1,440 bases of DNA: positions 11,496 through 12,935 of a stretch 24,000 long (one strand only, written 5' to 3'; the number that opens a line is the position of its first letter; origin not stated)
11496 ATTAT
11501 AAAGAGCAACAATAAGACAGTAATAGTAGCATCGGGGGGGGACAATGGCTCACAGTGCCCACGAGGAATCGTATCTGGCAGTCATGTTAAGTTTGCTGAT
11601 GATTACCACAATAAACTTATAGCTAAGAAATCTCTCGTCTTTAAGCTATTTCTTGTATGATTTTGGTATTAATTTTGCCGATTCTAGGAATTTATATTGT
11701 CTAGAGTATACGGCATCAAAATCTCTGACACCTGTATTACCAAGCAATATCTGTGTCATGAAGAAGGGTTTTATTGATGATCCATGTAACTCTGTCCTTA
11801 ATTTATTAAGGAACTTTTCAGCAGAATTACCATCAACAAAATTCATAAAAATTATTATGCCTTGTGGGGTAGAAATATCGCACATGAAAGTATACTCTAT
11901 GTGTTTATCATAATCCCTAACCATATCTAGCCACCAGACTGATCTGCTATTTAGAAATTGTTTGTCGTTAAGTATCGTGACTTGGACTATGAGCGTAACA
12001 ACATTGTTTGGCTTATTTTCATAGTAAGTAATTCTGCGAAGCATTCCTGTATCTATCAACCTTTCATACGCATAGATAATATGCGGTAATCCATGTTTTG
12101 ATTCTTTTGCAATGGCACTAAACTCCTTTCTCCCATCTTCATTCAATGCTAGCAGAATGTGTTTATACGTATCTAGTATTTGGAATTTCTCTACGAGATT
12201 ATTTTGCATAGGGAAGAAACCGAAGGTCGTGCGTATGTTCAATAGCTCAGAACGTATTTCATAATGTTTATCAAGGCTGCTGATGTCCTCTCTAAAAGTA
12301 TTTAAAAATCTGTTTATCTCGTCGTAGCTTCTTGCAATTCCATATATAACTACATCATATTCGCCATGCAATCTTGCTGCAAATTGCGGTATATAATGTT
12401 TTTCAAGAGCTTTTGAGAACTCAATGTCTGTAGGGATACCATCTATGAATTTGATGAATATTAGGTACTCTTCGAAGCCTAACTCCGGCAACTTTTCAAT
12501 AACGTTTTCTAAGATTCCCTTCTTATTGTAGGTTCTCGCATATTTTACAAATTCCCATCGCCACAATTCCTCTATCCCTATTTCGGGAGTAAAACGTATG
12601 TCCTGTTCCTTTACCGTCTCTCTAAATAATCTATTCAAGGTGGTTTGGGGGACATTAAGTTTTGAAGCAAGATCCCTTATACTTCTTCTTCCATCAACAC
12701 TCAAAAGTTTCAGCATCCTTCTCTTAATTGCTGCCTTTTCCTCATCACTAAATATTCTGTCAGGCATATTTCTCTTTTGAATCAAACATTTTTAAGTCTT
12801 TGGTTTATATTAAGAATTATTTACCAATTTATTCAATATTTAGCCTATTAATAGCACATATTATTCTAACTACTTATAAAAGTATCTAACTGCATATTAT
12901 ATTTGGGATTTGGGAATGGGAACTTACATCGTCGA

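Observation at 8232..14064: Two diverged copies of a compact six-gene cassette stacked in tandem between convergent host genes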

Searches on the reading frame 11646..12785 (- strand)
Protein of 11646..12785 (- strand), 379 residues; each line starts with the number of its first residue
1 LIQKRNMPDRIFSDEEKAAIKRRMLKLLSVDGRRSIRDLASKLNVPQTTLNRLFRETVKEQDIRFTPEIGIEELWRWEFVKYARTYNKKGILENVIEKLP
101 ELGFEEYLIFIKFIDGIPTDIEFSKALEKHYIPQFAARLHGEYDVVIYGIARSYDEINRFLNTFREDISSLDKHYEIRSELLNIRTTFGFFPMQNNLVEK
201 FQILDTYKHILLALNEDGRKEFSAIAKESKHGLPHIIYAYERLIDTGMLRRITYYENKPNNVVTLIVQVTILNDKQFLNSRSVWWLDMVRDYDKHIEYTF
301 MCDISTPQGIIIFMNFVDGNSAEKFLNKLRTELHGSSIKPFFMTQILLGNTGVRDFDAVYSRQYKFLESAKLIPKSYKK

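Call 6: search_protein_families(library=pfam, max_evalue=1, proteins=[window:11646-12785:-])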
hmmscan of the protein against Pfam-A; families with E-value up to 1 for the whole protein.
window:11646-12785:- (379 aa): 9 families
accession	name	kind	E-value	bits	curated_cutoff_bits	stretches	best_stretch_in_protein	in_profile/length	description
PF13404.12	HTH_AsnC-type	-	5.1e-09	36.3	27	2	22-51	6-35/42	AsnC-type helix-turn-helix domain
PF13412.12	HTH_24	-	1.1e-08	35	21.9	2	20-55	4-39/48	Winged helix-turn-helix DNA-binding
PF16221.11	HTH_47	-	0.0025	17.8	27.1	1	15-56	27-69/78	winged helix-turn-helix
PF01047.28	MarR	-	0.0099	16.2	24.6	0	24-56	8-40/59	MarR family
PF01978.25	TrmB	-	0.047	14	25.6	0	27-55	17-44/68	Sugar-specific transcriptional regulator TrmB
PF01381.28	HTH_3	-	0.16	12.4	23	1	35-56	11-32/55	Helix-turn-helix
PF01022.26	HTH_5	-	0.17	12.3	22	1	21-51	4-33/47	Bacterial regulatory protein, arsR family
PF01037.27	AsnC_trans_reg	-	0.17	12.2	25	1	134-163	25-54/73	Lrp/AsnC ligand binding domain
PF06163.17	DUF977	-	0.2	12.1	22.1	1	12-102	5-93/134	Bacterial protein of unknown function (DUF977)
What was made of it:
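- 11646..12785 (-): R2, fused tandem Lrp/AsnC-type protein (373-379 aa), 'R2 type'. HTH_AsnC-type scores 5e-9 with two stretches (call 6).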

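Call 7: search_protein_families(library=ncbifam, max_evalue=1, proteins=[window:11646-12785:-])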
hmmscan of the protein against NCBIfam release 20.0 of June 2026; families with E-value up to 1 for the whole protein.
window:11646-12785:- (379 aa): 5 families
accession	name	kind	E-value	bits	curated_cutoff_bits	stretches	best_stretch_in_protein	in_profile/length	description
NF040947.1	trans_reg_LysM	equivalog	5.5e-09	35.9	180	1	208-267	6-65/136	HTH-type transcriptional regulator LysM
NF041396.1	TranRegLrp_Halo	equivalog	0.00075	19.4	190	1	22-74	8-61/149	HTH-type transcriptional regulator Lrp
NF053758.1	ChrTpTrnRegChrS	equivalog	0.0065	16.3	250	0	199-257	8-66/158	chromate efflux transcriptional regulator ChrS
TIGR01884.1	cas_HTH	subfamily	0.015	14.7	60.2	1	24-56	147-179/202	CRISPR-associated CARF protein Csa3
TIGR02607.1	antidote_HigA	equivalog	0.16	11.8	47.7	0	35-56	22-43/81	HigA family addiction module antitoxin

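Call 16: find_related_loci(query=window:11646-12785:-, collection=viral_contigs, flank=8000)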
Query window:11646-12785:- (379 aa) in viral_contigs; peptide patterns used: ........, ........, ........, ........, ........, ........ (x = any residue, [..] = any of these).
5 stretches matched a pattern, but none encodes a relative of the query by tblastn (E <= 1e-3).

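Call 34: find_homologous_proteins(query=A5, max_evalue=0.001)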
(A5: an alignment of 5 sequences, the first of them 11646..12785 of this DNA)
Query A5 (5 sequences) (379 aa, profile of the alignment): 20 proteins with E <= 0.001 among 7071 candidates.
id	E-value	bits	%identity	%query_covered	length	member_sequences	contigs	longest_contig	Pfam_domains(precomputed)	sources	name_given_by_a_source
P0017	2.7e-168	578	100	98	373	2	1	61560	PF13412.13,PF13404.13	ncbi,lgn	ncbi:MAG: winged helix-turn-helix transcriptional regulator [Candidatus Micrarchaeales archaeon]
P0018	3.3e-141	489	58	98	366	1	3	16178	PF13412.13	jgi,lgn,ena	-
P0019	2.2e-139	483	58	98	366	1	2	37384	PF13412.13,PF13404.13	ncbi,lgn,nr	ncbi:MAG: winged helix-turn-helix transcriptional regulator [Candidatus Micrarchaeota archaeon]|nr:w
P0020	2.3e-139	483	47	97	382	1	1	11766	-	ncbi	-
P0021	1.1e-135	470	56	97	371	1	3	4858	PF13412.13,PF13404.13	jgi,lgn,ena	-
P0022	2.6e-129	450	53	97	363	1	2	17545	-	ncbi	ncbi:MAG: hypothetical protein ACREBF_02350 [Candidatus Micrarchaeales archaeon]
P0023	9.6e-128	444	44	97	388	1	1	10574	PF13404.13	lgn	-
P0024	3.9e-119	416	45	93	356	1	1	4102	PF13412.13,PF13404.13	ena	-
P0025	3.1e-118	413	43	93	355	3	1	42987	PF13412.13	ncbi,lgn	-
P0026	4.4e-117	409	42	98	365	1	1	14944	-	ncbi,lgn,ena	-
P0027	1.7e-112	394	41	96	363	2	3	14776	PF13404.13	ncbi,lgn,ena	-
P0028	3.0e-112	393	41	97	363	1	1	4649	-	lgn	-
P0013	5.7e-110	386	22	66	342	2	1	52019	PF01047.29,PF13412.13,PF12802.14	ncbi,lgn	-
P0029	3.4e-65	238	23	68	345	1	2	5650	PF01047.29,PF13412.13,PF13404.13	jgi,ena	-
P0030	1.6e-64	236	21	64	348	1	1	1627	PF01047.29,PF13412.13,PF01978.26,PF13404.13,PF12802.14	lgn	-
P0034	6.3e-61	224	22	79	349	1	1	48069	PF13412.13,PF13404.13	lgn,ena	-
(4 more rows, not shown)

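Call 35: find_encoding_contigs(protein=P0019, flank=8000, max_places=4)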
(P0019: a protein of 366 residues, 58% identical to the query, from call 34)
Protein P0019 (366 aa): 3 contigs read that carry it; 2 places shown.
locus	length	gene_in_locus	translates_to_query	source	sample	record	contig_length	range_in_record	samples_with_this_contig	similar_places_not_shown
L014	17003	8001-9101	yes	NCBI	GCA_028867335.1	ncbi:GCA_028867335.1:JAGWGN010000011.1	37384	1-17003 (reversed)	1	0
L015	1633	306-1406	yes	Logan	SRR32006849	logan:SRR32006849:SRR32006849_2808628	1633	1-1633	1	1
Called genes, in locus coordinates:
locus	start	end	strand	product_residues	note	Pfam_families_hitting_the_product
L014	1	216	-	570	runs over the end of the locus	PF00749:tRNA-synt_1c, PF03950:tRNA-synt_1c_C, PF20974:tRNA-synt_1c_C2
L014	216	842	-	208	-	-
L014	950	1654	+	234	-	PF00254:FKBP_C, PF22199:FKBP26_IF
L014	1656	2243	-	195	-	-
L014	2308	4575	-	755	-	-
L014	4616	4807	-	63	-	PF06093:Spt4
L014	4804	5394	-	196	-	PF03876:SHS2_Rpb7-N, PF00575:S1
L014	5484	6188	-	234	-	PF00227:Proteasome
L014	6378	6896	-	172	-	-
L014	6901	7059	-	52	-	-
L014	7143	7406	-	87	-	-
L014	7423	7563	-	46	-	-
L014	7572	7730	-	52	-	-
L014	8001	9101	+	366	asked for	PF13404:HTH_AsnC-type (weak), PF13412:HTH_24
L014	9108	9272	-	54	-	-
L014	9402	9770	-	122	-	PF18477:PIN_9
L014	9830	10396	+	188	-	PF01569:PAP2, PF14378:PAP2_3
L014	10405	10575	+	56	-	-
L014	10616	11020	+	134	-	PF01592:NifU_N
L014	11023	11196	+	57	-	-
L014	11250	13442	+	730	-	PF12846:AAA_10 (faint)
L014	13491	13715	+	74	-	PF02697:VAPB_antitox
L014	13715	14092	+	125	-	PF01850:PIN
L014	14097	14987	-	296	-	PF00535:Glycos_transf_2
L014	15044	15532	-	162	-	PF00293:NUDIX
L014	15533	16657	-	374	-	PF13439:Glyco_transf_4, PF13579:Glyco_trans_4_4, PF20706:GT4-conflict (weak), PF00534:Glycos_transf_1, PF13692:Glyco_trans_1_4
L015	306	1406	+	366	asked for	PF13404:HTH_AsnC-type (weak), PF13412:HTH_24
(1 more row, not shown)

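Call 36: find_encoding_contigs(protein=P0034, flank=8000, max_places=4)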
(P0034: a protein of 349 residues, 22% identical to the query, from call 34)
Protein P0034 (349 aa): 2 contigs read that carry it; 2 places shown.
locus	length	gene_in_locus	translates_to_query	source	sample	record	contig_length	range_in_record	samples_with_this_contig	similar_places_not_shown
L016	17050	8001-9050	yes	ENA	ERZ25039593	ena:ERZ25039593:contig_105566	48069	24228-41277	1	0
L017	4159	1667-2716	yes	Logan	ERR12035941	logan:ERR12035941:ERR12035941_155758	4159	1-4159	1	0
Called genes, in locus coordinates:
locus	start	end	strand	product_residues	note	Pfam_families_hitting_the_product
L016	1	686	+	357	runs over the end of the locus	-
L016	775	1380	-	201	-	PF06941:NT5C (weak)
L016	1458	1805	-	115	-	-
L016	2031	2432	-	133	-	-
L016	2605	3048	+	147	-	-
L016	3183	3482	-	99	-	-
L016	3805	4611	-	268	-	-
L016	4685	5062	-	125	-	-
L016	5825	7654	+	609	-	PF00133:tRNA-synt_1, PF13603:tRNA-synt_1_2 (faint), PF09334:tRNA-synt_1g (faint), PF08264:Anticodon_1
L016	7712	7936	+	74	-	-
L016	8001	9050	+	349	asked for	PF13404:HTH_AsnC-type (faint), PF13412:HTH_24 (faint)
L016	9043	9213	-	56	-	-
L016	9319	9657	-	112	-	PF01588:tRNA_bind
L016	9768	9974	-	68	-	-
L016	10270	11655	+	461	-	PF12802:MarR_2 (faint), PF13404:HTH_AsnC-type (weak)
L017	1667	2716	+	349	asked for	PF13404:HTH_AsnC-type (faint), PF13412:HTH_24 (faint)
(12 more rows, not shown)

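Call 39: find_encoding_contigs(protein=P0017, flank=10000, max_places=6)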
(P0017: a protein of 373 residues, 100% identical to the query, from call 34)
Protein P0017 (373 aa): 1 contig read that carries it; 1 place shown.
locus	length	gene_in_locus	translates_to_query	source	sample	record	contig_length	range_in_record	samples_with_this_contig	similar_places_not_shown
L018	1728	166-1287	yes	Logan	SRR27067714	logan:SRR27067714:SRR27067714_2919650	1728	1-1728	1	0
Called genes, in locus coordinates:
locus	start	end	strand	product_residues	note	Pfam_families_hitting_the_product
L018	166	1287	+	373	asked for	PF13412:HTH_24 (faint), PF13404:HTH_AsnC-type (faint)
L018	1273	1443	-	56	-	-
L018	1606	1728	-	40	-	?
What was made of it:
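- The Logan k=31 contig covers only 11205-12932 and does not reach the junction (call 39).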

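Call 53: search_solved_structures(query=A5, max_evalue=1)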
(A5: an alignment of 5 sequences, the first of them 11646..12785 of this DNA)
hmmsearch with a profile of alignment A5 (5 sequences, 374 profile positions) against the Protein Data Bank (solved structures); distinct sequences matched with E-value up to 1: 31.
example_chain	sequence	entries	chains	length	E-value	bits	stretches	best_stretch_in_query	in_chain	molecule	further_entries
8q90_A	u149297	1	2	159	7.9e-06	28.2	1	8-67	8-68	AsnC family transcriptional regulator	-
7fby_A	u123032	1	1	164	1.5e-05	27.3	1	191-256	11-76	Transcriptional regulatory protein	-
9w4v_A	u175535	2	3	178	2.1e-05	26.9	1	191-256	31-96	Uncharacterized HTH-type transcriptional regulator PH0140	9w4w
2cyy_A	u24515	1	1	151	6.1e-05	25.3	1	193-297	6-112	Putative HTH-type transcriptional regulator PH1519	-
2cg4_A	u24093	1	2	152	7.7e-05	25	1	188-239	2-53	REGULATORY PROTEIN ASNC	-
1ri7_A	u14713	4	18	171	8.5e-05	24.9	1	192-297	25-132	Putative transcriptional regulator | Putative HTH-type transcriptional regulator PH1519 | Uncharacterized HTH-type transcriptional regulator PH1519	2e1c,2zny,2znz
1i1g_A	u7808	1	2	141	0.00025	23.3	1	192-262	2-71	TRANSCRIPTIONAL REGULATOR LRPA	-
2efq_A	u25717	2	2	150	0.00066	21.9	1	196-318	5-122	150aa long hypothetical transcriptional regulator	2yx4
2efn_A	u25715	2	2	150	0.00066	21.9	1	196-318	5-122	150aa long hypothetical transcriptional regulator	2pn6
2e7w_A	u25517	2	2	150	0.00072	21.8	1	196-318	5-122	150aa long hypothetical transcriptional regulator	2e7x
2pmh_A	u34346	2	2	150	0.00079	21.7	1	196-318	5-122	150aa long hypothetical transcriptional regulator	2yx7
2efo_A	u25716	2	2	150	0.00086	21.5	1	196-274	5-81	150aa long hypothetical transcriptional regulator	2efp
2dbb_A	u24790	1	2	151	0.0012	21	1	196-244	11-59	Putative HTH-type transcriptional regulator PH0061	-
2ia0_A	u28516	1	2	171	0.019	17.1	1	193-248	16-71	Putative HTH-type transcriptional regulator PF0864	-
5aip_A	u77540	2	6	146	0.022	16.9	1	187-241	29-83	TRANSCRIPTIONAL REGULATOR, MARR FAMILY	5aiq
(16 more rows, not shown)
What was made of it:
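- On Lrp/AsnC (FFRP) family, for R: PDB profile hits fall at positions 8-67 and 191-256 (call 53).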

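Call 58: search_protein_families(library=padloc, max_evalue=1, proteins=[window:11646-12785:-, L014:6378-6896:-])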
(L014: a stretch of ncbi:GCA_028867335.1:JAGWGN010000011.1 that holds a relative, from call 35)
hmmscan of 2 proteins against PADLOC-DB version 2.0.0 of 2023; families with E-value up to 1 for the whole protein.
window:11646-12785:- (379 aa): 3 families
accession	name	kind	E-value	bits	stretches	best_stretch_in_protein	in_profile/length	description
PDLC01268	CasR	-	0.0013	16.7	1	21-56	126-160/179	"CAS-I,CAS-II,CAS-III,CAS-IV,CAS-V,CAS-VI; associated_signaling"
PDLC01434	CasR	-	0.0043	14.9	1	21-56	130-164/191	"CAS-I,CAS-II,CAS-III,CAS-IV,CAS-V,CAS-VI; associated_signaling"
PDLC01438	Csa3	-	0.034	12.2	1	21-96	150-214/305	"CAS-I,CAS-II,CAS-III,CAS-IV,CAS-V,CAS-VI; associated_signaling"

L014:6378-6896:- (172 aa): 0 families

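Call 59: search_protein_families(library=phrogs, max_evalue=0.1, proteins=[window:11646-12785:-, L014:6378-6896:-])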
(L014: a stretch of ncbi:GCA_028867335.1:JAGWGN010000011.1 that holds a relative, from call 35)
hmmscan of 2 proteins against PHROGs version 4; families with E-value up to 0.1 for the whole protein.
window:11646-12785:- (379 aa): 2 families
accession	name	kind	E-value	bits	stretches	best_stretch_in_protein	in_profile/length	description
phrog_142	-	moron, auxiliary metabolic gene and host takeover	0.001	20.1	1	10-72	3-65/116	Ren-like exclusion protein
phrog_11781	-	unknown function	0.059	14.7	0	186-238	67-120/151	-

L014:6378-6896:- (172 aa): 1 family
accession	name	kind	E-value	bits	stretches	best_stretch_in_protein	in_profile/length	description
phrog_19649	-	unknown function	0.091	13.9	0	83-128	16-59/67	-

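Call 78: find_encoding_contigs(protein=P0022, flank=6000, max_places=4)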
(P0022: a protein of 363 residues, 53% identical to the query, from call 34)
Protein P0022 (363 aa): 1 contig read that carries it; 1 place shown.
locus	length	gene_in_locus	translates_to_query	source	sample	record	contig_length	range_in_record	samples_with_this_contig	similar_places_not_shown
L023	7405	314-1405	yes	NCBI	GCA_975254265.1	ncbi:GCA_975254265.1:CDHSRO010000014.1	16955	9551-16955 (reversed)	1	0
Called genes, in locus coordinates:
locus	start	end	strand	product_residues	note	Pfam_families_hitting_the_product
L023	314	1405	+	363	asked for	-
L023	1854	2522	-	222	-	PF00730:HhH-GPD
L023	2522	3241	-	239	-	PF01209:Ubie_methyltran, PF13489:Methyltransf_23, PF02527:GidB (weak), PF05175:MTS, PF13847:Methyltransf_31, PF08241:Methyltransf_11, PF08242:Methyltransf_12, PF13649:Methyltransf_25, +5 more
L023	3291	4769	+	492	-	PF01663:Phosphodiest, PF01676:Metalloenzyme (faint)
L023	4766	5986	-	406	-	PF00009:GTP_EFTU, PF22594:GTP-eEF1A_C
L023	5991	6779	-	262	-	PF01507:PAPS_reduct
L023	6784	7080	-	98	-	-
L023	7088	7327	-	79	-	-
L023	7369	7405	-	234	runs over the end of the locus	PF00535:Glycos_transf_2, PF13641:Glyco_tranf_2_3 (weak)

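Call 79: find_encoding_contigs(protein=P0020, flank=6000, max_places=4)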
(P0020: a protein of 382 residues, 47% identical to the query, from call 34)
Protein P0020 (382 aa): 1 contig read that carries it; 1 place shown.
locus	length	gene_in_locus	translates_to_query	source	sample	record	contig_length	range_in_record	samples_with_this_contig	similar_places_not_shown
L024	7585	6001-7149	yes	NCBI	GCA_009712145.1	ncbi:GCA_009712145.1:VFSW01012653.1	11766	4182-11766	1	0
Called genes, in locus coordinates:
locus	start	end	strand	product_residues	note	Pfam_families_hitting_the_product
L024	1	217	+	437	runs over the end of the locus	PF00753:Lactamase_B, PF23023:Anti-Pycsar_Apyc1, PF12706:Lactamase_B_2 (weak), PF16661:Lactamase_B_6, PF10996:Beta-Casp, PF07521:RMMBL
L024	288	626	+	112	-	-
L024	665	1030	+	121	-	-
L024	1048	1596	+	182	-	-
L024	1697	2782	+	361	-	PF27233:MJ0711_N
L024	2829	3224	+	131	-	-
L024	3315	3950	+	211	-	PF00687:Ribosomal_L1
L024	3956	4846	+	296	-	PF00466:Ribosomal_L10, PF17777:RL10P_insert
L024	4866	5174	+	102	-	PF00428:Ribosomal_60s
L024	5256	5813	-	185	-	-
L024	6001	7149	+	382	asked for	-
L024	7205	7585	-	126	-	?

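Call 91: predict_structure(alignment_id=A13)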
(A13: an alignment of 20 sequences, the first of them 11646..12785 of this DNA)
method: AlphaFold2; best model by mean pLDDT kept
length: 379 residues; sequences in the alignment: 20
mean_pLDDT: 82.5   pTM: 0.81
mean pLDDT of the five models: 82.5, 78.3, 71.7, 69.2, 68.9
residues with pLDDT >= 90: 136; 70-90: 184; 50-70: 50; < 50: 9
segments of 3 or more residues with pLDDT < 50: 1-7
pLDDT, mean of each block of 10 residues (from residue 1): 44 86 85 90 92 92 86 72 65 59 80 91 90 93 93 90 90 85 83 87 88 90 88 90 88 78 85 90 77 59 85 84 87 92 89 70 76 63
secondary structure, 60 per line:
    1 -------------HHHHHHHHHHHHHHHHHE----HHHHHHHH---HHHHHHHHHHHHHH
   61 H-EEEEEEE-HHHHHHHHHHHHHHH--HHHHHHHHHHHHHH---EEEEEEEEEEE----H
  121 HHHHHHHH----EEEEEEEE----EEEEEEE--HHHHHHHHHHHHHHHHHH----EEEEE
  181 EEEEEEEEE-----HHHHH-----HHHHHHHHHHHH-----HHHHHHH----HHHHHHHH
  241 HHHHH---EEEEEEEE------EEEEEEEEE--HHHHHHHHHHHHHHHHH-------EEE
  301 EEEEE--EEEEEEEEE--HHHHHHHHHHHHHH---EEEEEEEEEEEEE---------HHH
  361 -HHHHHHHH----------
elements in order: H14-30 H36-43 H47-61 E63-69 H71-85 H88-101 E105-115 H120-128 E133-140 E145-151 H154-171 E176-189 H195-199 H205-216 H222-228 H233-245 E249-256 E263-271 H274-290 E298-305 E308-316 H319-332 E336-348 H362-369
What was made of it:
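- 11646..12785 (-): The AF2 model has pLDDT 82.5 and pTM 0.81 (call 91).
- On Lrp/AsnC (FFRP) family, for R: The AF2 model (pLDDT 82.5) shows two HTH + beta-alpha-beta-beta-alpha-beta units (call 91).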

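Call 93: search_protein_families(library=pfam, max_evalue=0.001, proteins=[L014:6378-6896:-])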
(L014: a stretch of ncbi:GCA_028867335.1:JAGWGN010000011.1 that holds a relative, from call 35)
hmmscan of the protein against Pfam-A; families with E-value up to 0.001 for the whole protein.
L014:6378-6896:- (172 aa): 0 families

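Call 94: fold_search(model_id=the predicted structure, library=pdb)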
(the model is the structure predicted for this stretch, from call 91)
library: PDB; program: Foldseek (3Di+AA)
matches with E <= 10: 1448; with E <= 0.001: 58
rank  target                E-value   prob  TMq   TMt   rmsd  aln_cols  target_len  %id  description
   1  4ch7                  1.3e-11  1.00  0.50  0.59  11.9       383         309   12  Crystal structure of the siroheme decarboxylase NirDL (released 2014-07-30)
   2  4czc                  6.9e-11  1.00  0.48  0.58  11.4       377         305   11  Crystal structure of the siroheme decarboxylase NirDL in co-complex with iron-uroporphyrin III analogue (released 2014-07-30)
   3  2cyy                  1.7e-05  1.00  0.31  0.71   5.2       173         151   19  Crystal structure of PH1519 from Pyrococcus horikosii OT3 (released 2006-09-19)
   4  9w4w                  2.3e-05  1.00  0.32  0.74   5.4       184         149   18  Structure of transcription factor in complex with L-Ile (released 2026-03-25)
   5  2vbw_A                3.5e-05  1.00  0.30  0.72   3.3       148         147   16  Feast or famine regulatory protein (Rv3291c)from M. tuberculosis complexed with L-Phenylalanine (released 2007-11-06)
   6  3bxv                  6.6e-05  1.00  0.34  0.40   8.3       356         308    9  Crystal structure studies on sulfur oxygenase reductase from Acidianus tengchongensis (released 2009-01-20)
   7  2e1c_MODEL_1_A        7.4e-05  1.00  0.30  0.71   4.1       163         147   18  Structure of Putative HTH-type transcriptional regulator PH1519/DNA Complex (released 2007-12-04)
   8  8q90_A                7.4e-05  1.00  0.30  0.72   4.0       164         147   19  Halophilic Lrp transcription factor (released 2024-01-31)
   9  7fby                  7.8e-05  1.00  0.32  0.72   5.1       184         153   20  Crystal Structure of PH0140 from Pyrococcus horikosii OT3 (released 2022-07-20)
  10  9w4v_A                8.8e-05  1.00  0.29  0.65   9.2       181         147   18  Structure of transcription factor in complex with D-allo-Ile (released 2026-03-25)
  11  4pcq_C                9.9e-05  1.00  0.25  0.53  11.7       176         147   16  Crystal Structure of MtbAldR (Rv2779c) (released 2015-05-06)
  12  4pcq_A                1.0e-04  1.00  0.27  0.58  10.7       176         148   18  Crystal Structure of MtbAldR (Rv2779c) (released 2015-05-06)
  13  2w25_A                1.1e-04  1.00  0.30  0.70   3.4       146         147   16  Crystal structure of Glu104Ala mutant (released 2009-11-17)
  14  2p5v_G                1.4e-04  1.00  0.30  0.66   5.0       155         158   18  Crystal Structure of Transcriptional Regulator NMB0573 from Neisseria Meningitidis (released 2007-04-03)
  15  2znz_C                1.5e-04  1.00  0.30  0.72   4.7       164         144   19  Crystal structure of FFRP (released 2009-03-17)
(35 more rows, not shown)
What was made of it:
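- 11646..12785 (-): The best full-length PDB match is NirDL 4ch7 (E 1e-11), and each half matches Lrp/AsnC regulators (call 94).
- On Lrp/AsnC (FFRP) family, for R: Foldseek matches Lrp/AsnC structures over each half (TMt 0.6-0.74) and NirDL over the whole chain (call 94).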
